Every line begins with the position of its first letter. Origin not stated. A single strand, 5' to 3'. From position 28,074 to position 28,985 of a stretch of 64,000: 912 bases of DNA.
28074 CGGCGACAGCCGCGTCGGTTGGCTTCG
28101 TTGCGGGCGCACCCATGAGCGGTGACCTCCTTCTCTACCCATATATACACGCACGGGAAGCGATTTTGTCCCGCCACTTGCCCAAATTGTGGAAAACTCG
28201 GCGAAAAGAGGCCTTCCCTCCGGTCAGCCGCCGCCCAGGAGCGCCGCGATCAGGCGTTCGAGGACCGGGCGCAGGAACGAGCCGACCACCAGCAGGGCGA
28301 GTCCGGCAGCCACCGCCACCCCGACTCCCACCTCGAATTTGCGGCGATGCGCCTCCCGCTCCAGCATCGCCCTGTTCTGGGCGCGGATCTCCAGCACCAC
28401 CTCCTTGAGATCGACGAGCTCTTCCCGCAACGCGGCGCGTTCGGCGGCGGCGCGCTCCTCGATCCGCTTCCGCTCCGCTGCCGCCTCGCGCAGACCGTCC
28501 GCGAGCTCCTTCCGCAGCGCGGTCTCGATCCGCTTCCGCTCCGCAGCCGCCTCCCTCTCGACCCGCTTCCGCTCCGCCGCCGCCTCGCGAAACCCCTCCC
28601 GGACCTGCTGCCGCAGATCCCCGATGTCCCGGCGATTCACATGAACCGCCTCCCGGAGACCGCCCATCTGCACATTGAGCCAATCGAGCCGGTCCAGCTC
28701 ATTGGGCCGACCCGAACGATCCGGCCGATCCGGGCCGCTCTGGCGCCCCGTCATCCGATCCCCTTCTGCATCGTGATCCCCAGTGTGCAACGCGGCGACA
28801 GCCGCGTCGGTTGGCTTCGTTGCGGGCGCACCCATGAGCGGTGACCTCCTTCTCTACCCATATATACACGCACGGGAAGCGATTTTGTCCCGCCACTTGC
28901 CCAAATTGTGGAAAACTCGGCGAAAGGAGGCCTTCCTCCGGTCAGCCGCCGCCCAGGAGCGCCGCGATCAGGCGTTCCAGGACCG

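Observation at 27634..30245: Four tandem, near-identical genes for tail-anchored coiled-coil proteins abutting the defence locus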

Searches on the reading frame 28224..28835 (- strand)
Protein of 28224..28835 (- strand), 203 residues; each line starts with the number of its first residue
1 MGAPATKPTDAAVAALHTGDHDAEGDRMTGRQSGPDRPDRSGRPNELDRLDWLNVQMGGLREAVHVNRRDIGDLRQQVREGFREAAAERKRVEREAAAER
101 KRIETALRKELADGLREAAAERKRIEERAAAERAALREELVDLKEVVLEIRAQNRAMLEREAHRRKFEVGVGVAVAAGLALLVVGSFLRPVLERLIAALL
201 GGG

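Call 6: search_protein_families(library=pfam, proteins=[window:28224-28835:-], max_evalue=10)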
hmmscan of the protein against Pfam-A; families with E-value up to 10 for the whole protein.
window:28224-28835:- (203 aa): 4 families
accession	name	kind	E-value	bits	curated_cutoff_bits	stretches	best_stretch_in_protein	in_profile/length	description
PF10874.13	DUF2746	-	0.12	13.3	23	1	56-112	51-101/101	Protein of unknown function (DUF2746)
PF16342.10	DUF4972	-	0.36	11.1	28.8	1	115-164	59-108/128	Domain of unknown function (DUF4972)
PF07926.17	TPR_MLP1_2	-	0.48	10.9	36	1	107-159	72-124/129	TPR/MLP1/MLP2-like protein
PF07352.17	Phage_Mu_Gam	-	3.5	8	28.3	1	109-169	16-75/149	Bacteriophage Mu Gam like protein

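Call 10: find_homologous_proteins(query=window:28224-28835:-, max_evalue=0.001)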
Query window:28224-28835:- (203 aa): 6 proteins with E <= 0.001 among 8000 candidates.
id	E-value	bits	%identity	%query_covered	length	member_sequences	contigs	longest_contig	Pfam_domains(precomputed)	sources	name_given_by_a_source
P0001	6.9e-118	409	100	100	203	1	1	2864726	-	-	-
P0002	1.3e-97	343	89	100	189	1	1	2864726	-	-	-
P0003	1.4e-87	310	81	100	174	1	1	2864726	-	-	-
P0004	1.4e-77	278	72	100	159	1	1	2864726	-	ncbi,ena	-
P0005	1.6e-76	274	74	100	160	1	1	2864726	-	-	-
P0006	8.6e-22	96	42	100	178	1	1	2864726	-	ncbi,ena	-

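Call 11: search_protein_families(library=phrogs, proteins=[window:28224-28835:-], max_evalue=1)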
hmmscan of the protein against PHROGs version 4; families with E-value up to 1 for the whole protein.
window:28224-28835:- (203 aa): 2 families
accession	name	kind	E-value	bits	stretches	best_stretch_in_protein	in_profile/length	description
phrog_3450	-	unknown function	0.65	10.9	1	79-159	29-109/137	-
phrog_594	-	unknown function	0.7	11.4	1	142-185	22-65/85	-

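Call 12: search_protein_families(library=ncbifam, proteins=[window:28224-28835:-], max_evalue=1)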
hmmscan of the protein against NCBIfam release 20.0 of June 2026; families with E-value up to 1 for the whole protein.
window:28224-28835:- (203 aa): 1 family
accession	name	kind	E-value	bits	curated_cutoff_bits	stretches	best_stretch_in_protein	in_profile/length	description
TIGR01069.2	mutS2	equivalog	0.027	12.8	400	1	56-175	531-650/790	endonuclease MutS2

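Call 14: find_encoding_contigs(protein=P0004, flank=10000, max_places=4)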
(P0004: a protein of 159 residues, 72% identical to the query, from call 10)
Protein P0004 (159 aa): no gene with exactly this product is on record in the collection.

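Call 15: find_encoding_contigs(protein=P0006, flank=10000, max_places=4)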
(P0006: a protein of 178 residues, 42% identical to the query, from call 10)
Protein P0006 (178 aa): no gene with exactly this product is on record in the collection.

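Call 18: find_related_loci(query=A3, collection=genome_contigs, flank=10000)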
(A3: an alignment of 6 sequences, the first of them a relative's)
Query A3 (203 aa) in genome_contigs; peptide patterns used: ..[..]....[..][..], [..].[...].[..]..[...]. (x = any residue, [..] = any of these).
77 stretches matched a pattern, but none encodes a relative of the query by tblastn (E <= 1e-3).

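Call 28: search_protein_representatives(alignment_id=A3)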
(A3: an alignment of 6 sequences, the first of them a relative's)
Query: 6 sequences, 189 profile positions. Proteins with E-value up to 0.001 (for the whole library): 29; up to 1e-10: 5; up to 1e-30: 3. The best 29 are listed.
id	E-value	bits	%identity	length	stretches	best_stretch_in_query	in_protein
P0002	6.8e-99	345.7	-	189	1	1-189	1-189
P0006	1.8e-74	266.1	-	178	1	1-188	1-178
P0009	9.3e-33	130.1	-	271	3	86-188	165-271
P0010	3.4e-21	92.3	-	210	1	8-188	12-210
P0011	2.5e-16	76.5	-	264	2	70-188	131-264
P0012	3.8e-10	56.3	-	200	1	44-188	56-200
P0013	2.6e-09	53.6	-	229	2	81-188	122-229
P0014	4.2e-09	52.9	-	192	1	4-188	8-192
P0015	7.2e-09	52.2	-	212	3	71-115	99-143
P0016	1.5e-08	51.2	-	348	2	4-146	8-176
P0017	3.5e-07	46.7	-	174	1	3-110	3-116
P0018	4.1e-07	46.4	-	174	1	64-188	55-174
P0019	9.6e-07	45.2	-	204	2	57-139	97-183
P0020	3.8e-06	43.3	-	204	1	42-188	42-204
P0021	4.0e-06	43.2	-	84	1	140-188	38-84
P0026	2.4e-05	40.7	-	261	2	82-188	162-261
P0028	6.2e-05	39.3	-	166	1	72-188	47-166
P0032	5.8e-04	36.2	-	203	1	44-188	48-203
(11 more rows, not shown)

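Call 36: find_related_loci(query=A6, collection=genome_contigs, flank=10000)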
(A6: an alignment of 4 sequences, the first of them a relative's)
Query A6 (210 aa) in genome_contigs; peptide patterns used: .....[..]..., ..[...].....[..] (x = any residue, [..] = any of these).
73 stretches matched a pattern; 8 encode a relative of the query (tblastn E <= 1e-3); 8 distinct loci.
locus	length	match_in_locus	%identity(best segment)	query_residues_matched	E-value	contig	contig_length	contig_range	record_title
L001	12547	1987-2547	83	1-198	2e-102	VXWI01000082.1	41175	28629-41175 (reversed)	MAG: Acidobacteria bacterium isolate SB0668_bin_14 NODE_444_length_41175_cov_13.711454, whole genome shotgun sequence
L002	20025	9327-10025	75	1-210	1e-98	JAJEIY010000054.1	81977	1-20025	MAG: Acidobacteria bacterium isolate p16x63bins.69 k141_773211, whole genome shotgun sequence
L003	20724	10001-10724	82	1-198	2e-84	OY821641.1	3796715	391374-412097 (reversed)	MAG: Vicinamibacteria bacterium isolate 8cd05730-cbc4-4aa5-8344-af9f7d824ee9 genome assembly, chromosome: 1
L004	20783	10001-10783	56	1-210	4e-74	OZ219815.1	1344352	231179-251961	MAG: Vicinamibacteria bacterium isolate 9f2a63bf-6400-4679-989b-6d6b125ab8ea genome assembly, chromosome: 1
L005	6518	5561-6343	59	1-210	6e-71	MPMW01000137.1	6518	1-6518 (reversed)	MAG: Acidobacteria bacterium bin61 NODE_8193_length_6518_cov_14.5835_ID_16385, whole genome shotgun sequence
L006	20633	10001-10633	54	17-210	2e-64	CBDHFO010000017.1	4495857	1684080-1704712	MAG: Candidatus Marinacidobacterium sp. isolate 178a2059-1fcc-4348-b026-258adf563acb genome assembly, contig: contig_6,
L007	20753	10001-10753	51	1-210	2e-63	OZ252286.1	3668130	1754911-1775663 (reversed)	MAG: Candidatus Marinacidobacterium sp. isolate 2fc02975-8019-4601-bdd3-05d84ce2460d genome assembly, chromosome: 1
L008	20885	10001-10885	69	17-210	7e-37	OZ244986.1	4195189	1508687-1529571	MAG: Candidatus Marinacidobacterium sp. isolate 3944564f-3231-43fa-8f4a-73563c7b229a genome assembly, chromosome: 1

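Call 37: predict_structure(alignment_id=A3)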
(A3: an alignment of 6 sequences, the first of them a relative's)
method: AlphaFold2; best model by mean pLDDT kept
length: 203 residues; sequences in the alignment: 6
mean_pLDDT: 79.6   pTM: 0.36
mean pLDDT of the five models: 79.6, 76.5, 74.6, 74.1, 73.8
residues with pLDDT >= 90: 103; 70-90: 51; 50-70: 14; < 50: 35
segments of 3 or more residues with pLDDT < 50: 1-4, 6-8, 16-40
pLDDT, mean of each block of 10 residues (from residue 1): 47 49 41 42 70 91 93 95 96 97 97 97 97 95 93 90 79 81 79 72 48
secondary structure, 60 per line:
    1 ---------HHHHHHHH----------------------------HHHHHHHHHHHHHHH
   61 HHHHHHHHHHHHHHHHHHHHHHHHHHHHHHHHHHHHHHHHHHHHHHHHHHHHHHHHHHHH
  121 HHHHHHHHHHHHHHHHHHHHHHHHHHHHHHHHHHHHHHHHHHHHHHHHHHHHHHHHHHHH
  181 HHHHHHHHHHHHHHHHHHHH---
elements in order: H10-17 H46-200

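Call 47: search_protein_families(library=pfam, alignment_id=A4, max_evalue=1)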
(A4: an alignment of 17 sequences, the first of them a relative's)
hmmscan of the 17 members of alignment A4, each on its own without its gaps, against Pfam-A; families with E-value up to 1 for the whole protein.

A. member 1, P0010 (210 aa): 10 families
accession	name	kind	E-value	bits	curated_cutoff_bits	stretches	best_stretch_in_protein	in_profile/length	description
PF01813.22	ATP-synt_D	-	0.015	15.6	25.7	1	49-93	12-56/196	ATP synthase subunit D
PF07798.16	CCDC90-like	-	0.02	15.2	33.5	2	73-194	58-171/175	Coiled-coil domain-containing protein 90-like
PF09969.14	DUF2203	-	0.082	14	24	1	60-123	15-77/122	Uncharacterized conserved protein (DUF2203)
PF16043.11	DUF4795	-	0.11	12.3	34.8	0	56-167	26-147/208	Domain of unknown function (DUF4795)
PF24073.1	DUF7365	-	0.2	12.2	27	0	126-170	38-85/101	Coiled-coil region of unknown function (DUF7365)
PF09787.14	Golgin_A5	-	0.23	11.4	31.7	1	70-144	84-159/305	Golgin subfamily A member 5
PF03461.20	TRCF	-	0.3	11.9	25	0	94-134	27-67/95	TRCF domain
PF02601.20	Exonuc_VII_L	-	0.32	10.9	35.9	1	45-160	156-261/315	Exonuclease VII, large subunit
PF03961.19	FapA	-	0.55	10.2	31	1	62-139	160-233/272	Flagellar Assembly Protein A beta solenoid domain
PF10241.14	KxDL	-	0.88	10.4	27.2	0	43-81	26-64/86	Uncharacterized conserved protein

B. families by the number of members that match (of 17 scanned): 128 families (the first 25 are shown)
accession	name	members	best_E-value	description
PF01442.23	Apolipoprotein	7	3.2e-05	Apolipoprotein A1/A4/E domain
PF04513.17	Baculo_PEP_C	5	0.00033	Baculovirus polyhedron envelope protein, PEP, C terminus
PF07798.16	CCDC90-like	5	0.00065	Coiled-coil domain-containing protein 90-like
PF11239.13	DUF3040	5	0.0019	Protein of unknown function (DUF3040)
PF07889.17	DUF1664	5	0.0055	Protein of unknown function (DUF1664)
PF03961.19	FapA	4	0.18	Flagellar Assembly Protein A beta solenoid domain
PF16043.11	DUF4795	3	0.0097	Domain of unknown function (DUF4795)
PF02601.20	Exonuc_VII_L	3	0.025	Exonuclease VII, large subunit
PF24073.1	DUF7365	2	8.3e-10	Coiled-coil region of unknown function (DUF7365)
PF05531.17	NPV_P10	2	0.00023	Nucleopolyhedrovirus P10 protein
PF23991.1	DUF7310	2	0.00036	Coiled-coil region of unknown function (DUF7310)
PF01519.22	DUF16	2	0.00087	Protein of unknown function DUF16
PF10241.14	KxDL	2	0.00093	Uncharacterized conserved protein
PF15665.10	FAM184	2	0.0016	Family with sequence similarity 184, A and B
PF14362.11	DUF4407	2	0.0018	Domain of unknown function (DUF4407)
PF10779.14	XhlA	2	0.0058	Haemolysin XhlA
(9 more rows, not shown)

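Call 48: search_solved_structures(query=A4, max_evalue=1)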
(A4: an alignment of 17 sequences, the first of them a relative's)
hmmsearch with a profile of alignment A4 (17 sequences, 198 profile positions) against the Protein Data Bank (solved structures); distinct sequences matched with E-value up to 1: 31.
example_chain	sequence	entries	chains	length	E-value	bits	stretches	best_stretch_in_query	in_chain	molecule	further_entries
7zr2_A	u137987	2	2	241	0.00019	24.9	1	48-165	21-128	Spike protein S2',Chimeric protein mimic of SARS-CoV-2 Spike HR1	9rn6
2n5e_A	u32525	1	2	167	0.0059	20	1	57-157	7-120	Apolipoprotein A-I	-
9h74_A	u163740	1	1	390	0.0085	19.5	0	42-86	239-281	Eukaryotic translation initiation factor 2 subunit 1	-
9cuy_c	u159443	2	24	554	0.024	18.1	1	43-103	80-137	Short tail fiber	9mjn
6b3o_A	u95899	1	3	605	0.04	17.3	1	40-135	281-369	Spike glycoprotein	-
7emf_D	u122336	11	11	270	0.082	16.3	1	56-114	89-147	Mediator of RNA polymerase II transcription subunit 4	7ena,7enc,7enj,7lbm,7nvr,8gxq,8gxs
3r2p_A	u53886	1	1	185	0.083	16.3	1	63-145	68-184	Apolipoprotein A-I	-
6pts_A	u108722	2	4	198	0.13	15.6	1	57-157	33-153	Apolipoprotein A-I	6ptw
3k2s_A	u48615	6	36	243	0.15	15.5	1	71-156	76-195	Apolipoprotein A-I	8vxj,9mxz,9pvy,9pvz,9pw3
2msc_A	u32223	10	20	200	0.15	15.5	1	57-157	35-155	Apolipoprotein A-I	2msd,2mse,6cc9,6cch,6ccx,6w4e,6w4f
7p47_B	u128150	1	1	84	0.16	15.4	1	83-151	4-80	Structural maintenance of chromosomes protein 5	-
1av1_A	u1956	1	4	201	0.17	15.3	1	57-157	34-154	APOLIPOPROTEIN A-I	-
4v6m_A0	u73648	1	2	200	0.18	15.2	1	57-157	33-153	Apolipoprotein A-I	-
6t17_A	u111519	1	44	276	0.25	14.7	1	51-162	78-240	Flagellin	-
8qyy_A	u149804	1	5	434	0.26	14.7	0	114-160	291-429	Anti-phage defense ZorAB system ZorA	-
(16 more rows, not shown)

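Call 49: search_protein_families(library=padloc, proteins=[window:28224-28835:-], max_evalue=0.001)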
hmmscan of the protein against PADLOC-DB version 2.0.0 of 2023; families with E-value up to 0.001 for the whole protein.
window:28224-28835:- (203 aa): 0 families

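Call 51: search_protein_families(library=phrogs, alignment_id=A4, max_evalue=0.01)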
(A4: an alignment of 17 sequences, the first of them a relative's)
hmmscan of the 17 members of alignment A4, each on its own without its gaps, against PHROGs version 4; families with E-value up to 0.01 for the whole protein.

A. member 1, P0010 (210 aa): 1 family
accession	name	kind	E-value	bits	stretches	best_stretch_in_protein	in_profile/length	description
phrog_5218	-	unknown function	0.0046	16.1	1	39-193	91-218/1599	-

B. families by the number of members that match (of 17 scanned): 31 families (the first 25 are shown)
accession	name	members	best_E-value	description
phrog_9415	-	3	9.1e-08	-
phrog_937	-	3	4.9e-05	hemolysin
phrog_5553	-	3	0.00069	-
phrog_6701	-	2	6.6e-07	-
phrog_1296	-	1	1.2e-10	holin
phrog_12015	-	1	3.9e-07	-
phrog_10030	-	1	3.4e-05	tail length tape measure protein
phrog_1863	-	1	9.2e-05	-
phrog_20262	-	1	0.00037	-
phrog_14825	-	1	0.00038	-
phrog_5211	-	1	0.00052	-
phrog_4153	-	1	0.00099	membrane protein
phrog_34555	-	1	0.0011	-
phrog_55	-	1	0.0013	head closure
phrog_2990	-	1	0.0015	-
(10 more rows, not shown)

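Call 53: search_protein_families(library=phrogs, proteins=[P0009, P0011, P0016, P0012, P0013, P0014, P0020, P0026, P0032, P0028], max_evalue=0.001)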
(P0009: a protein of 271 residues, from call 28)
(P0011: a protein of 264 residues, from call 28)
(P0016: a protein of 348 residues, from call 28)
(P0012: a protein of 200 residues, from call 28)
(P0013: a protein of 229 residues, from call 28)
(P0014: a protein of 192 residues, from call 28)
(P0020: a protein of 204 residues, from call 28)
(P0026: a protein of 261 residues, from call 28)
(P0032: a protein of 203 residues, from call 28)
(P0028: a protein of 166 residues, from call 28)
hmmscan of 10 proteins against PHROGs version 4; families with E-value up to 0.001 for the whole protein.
P0009 (271 aa): 0 families

P0011 (264 aa): 0 families

P0016 (348 aa): 4 families
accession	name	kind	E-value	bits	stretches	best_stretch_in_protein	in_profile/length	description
phrog_1296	-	lysis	1.2e-10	42.2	1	243-293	11-64/93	holin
phrog_937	-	other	4.9e-05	24.6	0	204-263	23-83/115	hemolysin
phrog_1863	-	unknown function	9.2e-05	23.3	0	149-201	39-84/97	-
phrog_4153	-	moron, auxiliary metabolic gene and host takeover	0.00099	19.9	0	206-244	73-111/129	membrane protein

P0012 (200 aa): 0 families

P0013 (229 aa): 0 families

P0014 (192 aa): 0 families

P0020 (204 aa): 0 families

P0026 (261 aa): 0 families

P0032 (203 aa): 6 families
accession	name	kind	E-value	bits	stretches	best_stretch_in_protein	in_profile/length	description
phrog_12015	-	unknown function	3.9e-07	30.8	1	85-146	87-147/165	-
phrog_6701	-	unknown function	6.6e-07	30.2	1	103-152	71-125/169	-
phrog_10030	-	tail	3.4e-05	22.3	1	30-144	1241-1352/2105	tail length tape measure protein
phrog_20262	-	unknown function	0.00037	21.6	1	88-186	46-137/146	-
phrog_14825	-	unknown function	0.00038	21.1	1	26-153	58-178/204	-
phrog_5553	-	unknown function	0.00069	20.8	0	97-142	8-52/114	-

P0028 (166 aa): 0 families

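Call 54: find_homologous_proteins(query=A4, max_evalue=0.00001)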
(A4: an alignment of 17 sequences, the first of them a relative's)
Query A4 (17 sequences) (210 aa, profile of the alignment): 140 proteins with E <= 0.00001 among 8000 candidates; the best 120 are listed.
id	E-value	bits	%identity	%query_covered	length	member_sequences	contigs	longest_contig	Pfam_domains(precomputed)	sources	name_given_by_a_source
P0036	4.0e-67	244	75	100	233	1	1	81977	-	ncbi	-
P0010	2.8e-65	238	100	100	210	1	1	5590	-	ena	-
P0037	3.9e-65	238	66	100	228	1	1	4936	-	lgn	-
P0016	2.5e-64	235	51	82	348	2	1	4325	PF24073.2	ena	-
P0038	6.3e-64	234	89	100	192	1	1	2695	-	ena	-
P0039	6.6e-64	234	49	100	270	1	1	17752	-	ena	-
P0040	2.0e-63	232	73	100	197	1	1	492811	-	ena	-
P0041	2.3e-63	232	88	100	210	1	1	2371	-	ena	-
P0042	2.3e-63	232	83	94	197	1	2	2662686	-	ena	-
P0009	2.8e-63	232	49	100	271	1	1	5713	-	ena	-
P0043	5.2e-63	231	80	100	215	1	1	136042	-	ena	-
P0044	8.4e-63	230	81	100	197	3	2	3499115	-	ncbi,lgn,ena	-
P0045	1.1e-62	230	69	100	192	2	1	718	-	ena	-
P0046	1.8e-62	229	83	100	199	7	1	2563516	-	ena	-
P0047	2.6e-62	229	80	94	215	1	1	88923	-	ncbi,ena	-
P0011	3.9e-60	221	46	100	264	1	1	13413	-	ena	-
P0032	3.9e-60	221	36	91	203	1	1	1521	PF28217.1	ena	-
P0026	2.2e-57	212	30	100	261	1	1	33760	-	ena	-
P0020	2.7e-55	206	32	100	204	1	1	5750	-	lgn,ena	-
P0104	1.3e-54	203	57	100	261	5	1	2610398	-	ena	-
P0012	2.1e-54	203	30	90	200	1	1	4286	-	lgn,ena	-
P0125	1.1e-50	191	34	94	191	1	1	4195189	-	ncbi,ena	-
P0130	6.0e-49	185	36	100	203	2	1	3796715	-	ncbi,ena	-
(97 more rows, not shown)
